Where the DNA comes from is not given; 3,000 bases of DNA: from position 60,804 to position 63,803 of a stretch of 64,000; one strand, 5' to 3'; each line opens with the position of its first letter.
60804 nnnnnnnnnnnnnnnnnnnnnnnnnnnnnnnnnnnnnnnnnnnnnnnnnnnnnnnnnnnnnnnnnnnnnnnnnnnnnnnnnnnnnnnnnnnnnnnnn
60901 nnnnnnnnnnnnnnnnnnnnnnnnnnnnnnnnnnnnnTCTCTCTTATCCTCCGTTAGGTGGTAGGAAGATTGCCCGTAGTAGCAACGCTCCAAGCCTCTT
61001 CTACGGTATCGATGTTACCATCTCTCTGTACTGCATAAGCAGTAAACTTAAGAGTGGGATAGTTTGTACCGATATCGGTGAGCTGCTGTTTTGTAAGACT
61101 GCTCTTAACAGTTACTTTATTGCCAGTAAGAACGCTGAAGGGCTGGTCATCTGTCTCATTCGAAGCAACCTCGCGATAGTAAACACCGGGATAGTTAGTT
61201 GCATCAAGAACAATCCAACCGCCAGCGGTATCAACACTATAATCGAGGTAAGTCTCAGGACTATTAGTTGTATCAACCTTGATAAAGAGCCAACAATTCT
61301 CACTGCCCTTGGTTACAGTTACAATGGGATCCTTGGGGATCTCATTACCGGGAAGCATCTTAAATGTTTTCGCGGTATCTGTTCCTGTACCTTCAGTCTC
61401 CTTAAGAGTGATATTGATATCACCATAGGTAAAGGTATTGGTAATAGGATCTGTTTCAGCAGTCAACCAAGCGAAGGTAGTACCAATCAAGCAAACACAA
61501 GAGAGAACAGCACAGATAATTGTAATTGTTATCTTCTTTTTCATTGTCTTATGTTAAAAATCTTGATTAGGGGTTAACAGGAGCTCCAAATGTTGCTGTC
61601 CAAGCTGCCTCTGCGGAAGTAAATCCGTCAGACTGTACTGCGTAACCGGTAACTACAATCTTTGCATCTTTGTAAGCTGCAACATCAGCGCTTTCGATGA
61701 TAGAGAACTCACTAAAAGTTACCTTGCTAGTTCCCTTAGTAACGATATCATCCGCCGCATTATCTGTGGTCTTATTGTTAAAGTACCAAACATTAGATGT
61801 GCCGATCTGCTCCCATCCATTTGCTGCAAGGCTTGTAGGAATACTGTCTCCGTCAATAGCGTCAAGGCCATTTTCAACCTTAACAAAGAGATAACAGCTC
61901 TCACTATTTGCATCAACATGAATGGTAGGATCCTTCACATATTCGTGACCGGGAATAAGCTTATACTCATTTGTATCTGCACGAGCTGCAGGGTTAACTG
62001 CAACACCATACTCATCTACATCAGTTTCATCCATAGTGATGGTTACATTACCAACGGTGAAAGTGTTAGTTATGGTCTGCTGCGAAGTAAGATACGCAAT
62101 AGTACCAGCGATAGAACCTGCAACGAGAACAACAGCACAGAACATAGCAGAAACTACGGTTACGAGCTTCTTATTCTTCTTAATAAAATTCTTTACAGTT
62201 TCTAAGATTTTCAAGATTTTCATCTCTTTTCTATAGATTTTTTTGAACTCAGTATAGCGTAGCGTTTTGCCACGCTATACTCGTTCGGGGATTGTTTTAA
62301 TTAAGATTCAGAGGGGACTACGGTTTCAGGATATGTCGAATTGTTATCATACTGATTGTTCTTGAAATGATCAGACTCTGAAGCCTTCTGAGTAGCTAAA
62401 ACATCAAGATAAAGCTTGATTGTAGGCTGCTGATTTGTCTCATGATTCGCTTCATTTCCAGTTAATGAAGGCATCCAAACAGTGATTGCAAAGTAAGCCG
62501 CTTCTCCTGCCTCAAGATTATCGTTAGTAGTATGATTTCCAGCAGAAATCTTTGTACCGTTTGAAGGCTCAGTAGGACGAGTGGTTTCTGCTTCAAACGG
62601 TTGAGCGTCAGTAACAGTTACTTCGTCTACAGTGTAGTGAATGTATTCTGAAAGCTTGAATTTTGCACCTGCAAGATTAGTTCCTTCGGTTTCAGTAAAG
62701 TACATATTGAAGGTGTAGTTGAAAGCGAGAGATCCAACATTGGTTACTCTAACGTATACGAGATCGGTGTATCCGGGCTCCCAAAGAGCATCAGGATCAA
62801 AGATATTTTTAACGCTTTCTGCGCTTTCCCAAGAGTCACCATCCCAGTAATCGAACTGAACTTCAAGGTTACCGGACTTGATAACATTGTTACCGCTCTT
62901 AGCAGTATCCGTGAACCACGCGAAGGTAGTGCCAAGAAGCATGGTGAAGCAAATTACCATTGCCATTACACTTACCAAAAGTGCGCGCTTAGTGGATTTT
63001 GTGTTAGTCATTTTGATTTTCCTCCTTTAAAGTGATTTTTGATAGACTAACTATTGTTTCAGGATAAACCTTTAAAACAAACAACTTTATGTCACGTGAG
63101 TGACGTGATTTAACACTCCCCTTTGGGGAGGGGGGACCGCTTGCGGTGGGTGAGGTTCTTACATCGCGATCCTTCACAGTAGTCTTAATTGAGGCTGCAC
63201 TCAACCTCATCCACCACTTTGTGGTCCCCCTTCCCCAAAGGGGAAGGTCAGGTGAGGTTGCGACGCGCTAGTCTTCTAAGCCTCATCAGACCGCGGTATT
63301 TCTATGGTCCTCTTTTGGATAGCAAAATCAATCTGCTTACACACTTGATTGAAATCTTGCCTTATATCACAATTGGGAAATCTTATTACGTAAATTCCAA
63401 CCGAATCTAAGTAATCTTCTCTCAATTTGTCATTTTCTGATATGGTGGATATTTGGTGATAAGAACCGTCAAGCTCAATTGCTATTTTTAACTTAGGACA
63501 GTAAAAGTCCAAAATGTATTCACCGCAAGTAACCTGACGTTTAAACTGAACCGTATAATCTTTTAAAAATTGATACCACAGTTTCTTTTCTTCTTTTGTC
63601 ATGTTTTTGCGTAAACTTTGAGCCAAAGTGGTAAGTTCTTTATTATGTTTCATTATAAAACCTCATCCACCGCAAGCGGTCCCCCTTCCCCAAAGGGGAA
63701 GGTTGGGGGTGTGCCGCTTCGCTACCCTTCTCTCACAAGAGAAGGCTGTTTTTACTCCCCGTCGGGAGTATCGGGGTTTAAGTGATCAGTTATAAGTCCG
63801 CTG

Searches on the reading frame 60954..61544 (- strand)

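Call 5: search_protein_families(library=pfam, proteins=[window:60954-61544:-], max_evalue=0.1)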
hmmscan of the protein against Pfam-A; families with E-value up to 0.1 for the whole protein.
window:60954-61544:- (196 aa): 1 family
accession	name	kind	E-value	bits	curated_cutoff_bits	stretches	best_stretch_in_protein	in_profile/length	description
PF12389.13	Peptidase_M73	-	1.6e-05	25.3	22.5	1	1-51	2-51/196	Camelysin metallo-endopeptidase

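Call 6: search_protein_families(library=ncbifam, proteins=[window:60954-61544:-], max_evalue=0.1)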
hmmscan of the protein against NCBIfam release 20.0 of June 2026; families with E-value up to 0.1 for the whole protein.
window:60954-61544:- (196 aa): 1 family
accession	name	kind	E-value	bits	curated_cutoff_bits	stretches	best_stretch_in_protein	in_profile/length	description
NF045763.1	PhenlGlyoxDHPadF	equivalog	0.078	13.2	150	0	60-109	13-64/78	NADH-dependent phenylglyoxylate dehydrogenase subunit delta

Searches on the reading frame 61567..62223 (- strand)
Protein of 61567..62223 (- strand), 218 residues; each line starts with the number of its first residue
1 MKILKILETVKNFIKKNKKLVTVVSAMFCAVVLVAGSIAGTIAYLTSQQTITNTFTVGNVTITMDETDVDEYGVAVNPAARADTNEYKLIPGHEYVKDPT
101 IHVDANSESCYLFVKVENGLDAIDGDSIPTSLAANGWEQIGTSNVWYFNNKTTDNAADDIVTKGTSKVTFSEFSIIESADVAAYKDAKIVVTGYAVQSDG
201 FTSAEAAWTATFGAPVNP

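Call 5: search_protein_families(library=pfam, proteins=[window:61567-62223:-], max_evalue=0.1)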
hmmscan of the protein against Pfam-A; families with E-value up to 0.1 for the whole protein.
window:61567-62223:- (218 aa): 2 families
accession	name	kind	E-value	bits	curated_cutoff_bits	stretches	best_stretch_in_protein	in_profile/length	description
PF12389.13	Peptidase_M73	-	0.003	17.8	22.5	1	18-69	4-52/196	Camelysin metallo-endopeptidase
PF22559.2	GNAT-phage-like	-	0.099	12.9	27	0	18-51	23-56/164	Phage GNAT-like domain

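Call 6: search_protein_families(library=ncbifam, proteins=[window:61567-62223:-], max_evalue=0.1)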
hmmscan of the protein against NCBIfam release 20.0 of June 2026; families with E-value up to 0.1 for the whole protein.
window:61567-62223:- (218 aa): 3 families
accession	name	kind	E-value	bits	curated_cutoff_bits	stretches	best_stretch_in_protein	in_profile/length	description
TIGR04088.1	cognate_SipW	domain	8.2e-07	29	19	1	28-60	2-34/34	SipW-dependent-type signal peptide-containing protein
NF010769.0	PRK14172.1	equivalog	0.013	14.8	392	1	4-71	12-76/278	bifunctional 5,10-methylene-tetrahydrofolate dehydrogenase/ 5,10-methylene-tetrahydrofolate cyclohydrolase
TIGR00948.1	2a75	equivalog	0.021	14.6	213.65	1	12-60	15-63/177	L-lysine exporter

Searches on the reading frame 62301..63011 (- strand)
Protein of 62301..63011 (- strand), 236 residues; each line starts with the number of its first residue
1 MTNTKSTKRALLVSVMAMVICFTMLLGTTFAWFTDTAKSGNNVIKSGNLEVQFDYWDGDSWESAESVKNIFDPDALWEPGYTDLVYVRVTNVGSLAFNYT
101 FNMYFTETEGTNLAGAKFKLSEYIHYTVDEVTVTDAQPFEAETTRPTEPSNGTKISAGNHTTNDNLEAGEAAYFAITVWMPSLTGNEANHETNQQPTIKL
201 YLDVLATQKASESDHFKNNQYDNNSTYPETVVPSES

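Call 5: search_protein_families(library=pfam, proteins=[window:62301-63011:-], max_evalue=0.1)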
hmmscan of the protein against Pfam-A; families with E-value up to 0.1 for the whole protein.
window:62301-63011:- (236 aa): 1 family
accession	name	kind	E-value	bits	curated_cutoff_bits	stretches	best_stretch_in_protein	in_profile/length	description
PF12389.13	Peptidase_M73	-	0.00022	21.5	22.5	1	8-54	3-48/196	Camelysin metallo-endopeptidase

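Call 6: search_protein_families(library=ncbifam, proteins=[window:62301-63011:-], max_evalue=0.1)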
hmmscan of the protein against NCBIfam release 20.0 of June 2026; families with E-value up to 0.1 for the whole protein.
window:62301-63011:- (236 aa): 2 families
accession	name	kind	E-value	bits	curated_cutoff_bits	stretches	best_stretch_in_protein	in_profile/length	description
TIGR04088.1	cognate_SipW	domain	5.7e-05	23.2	19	1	22-49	7-34/34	SipW-dependent-type signal peptide-containing protein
TIGR04089.1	exp_by_SipW_III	subfamily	0.023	14.8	60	1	23-192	16-167/179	alternate-type signal peptide domain-containing protein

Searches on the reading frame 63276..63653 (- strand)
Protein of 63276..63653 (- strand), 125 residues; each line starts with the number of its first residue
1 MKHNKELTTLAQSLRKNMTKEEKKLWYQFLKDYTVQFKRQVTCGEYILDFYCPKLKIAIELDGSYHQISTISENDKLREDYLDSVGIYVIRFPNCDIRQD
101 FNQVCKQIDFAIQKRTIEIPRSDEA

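Call 5: search_protein_families(library=pfam, proteins=[window:63276-63653:-], max_evalue=0.1)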
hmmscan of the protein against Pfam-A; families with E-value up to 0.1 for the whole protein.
window:63276-63653:- (125 aa): 4 families
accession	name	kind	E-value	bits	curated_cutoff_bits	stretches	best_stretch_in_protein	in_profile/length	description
PF04480.18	DUF559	-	1.3e-27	96.3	20.6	1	6-111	2-107/109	Protein of unknown function (DUF559)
PF18741.7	MTES_1575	-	2.8e-07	31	38.2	1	27-108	6-92/96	REase_MTES_1575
PF10881.14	DUF2726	-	0.0005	20.3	24.7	1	55-108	71-123/126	Protein of unknown function (DUF2726)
PF21598.3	PvuRts1I-like_N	-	0.0013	19.3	27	1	44-79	46-81/131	Restriction endonuclease PvuRts1 I-like, N-terminal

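Call 6: search_protein_families(library=ncbifam, proteins=[window:63276-63653:-], max_evalue=0.1)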
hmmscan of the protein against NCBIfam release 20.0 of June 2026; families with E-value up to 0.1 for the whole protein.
window:63276-63653:- (125 aa): 2 families
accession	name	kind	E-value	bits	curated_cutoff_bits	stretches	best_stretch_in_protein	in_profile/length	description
NF007294.0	PRK09767.1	equivalog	4.2e-16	59.1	218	1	9-115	7-113/117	DUF559 domain-containing protein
NF058533.1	antiphage_ProA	equivalog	0.015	12.6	1500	1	57-118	1647-1709/1903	anti-phage protein ProA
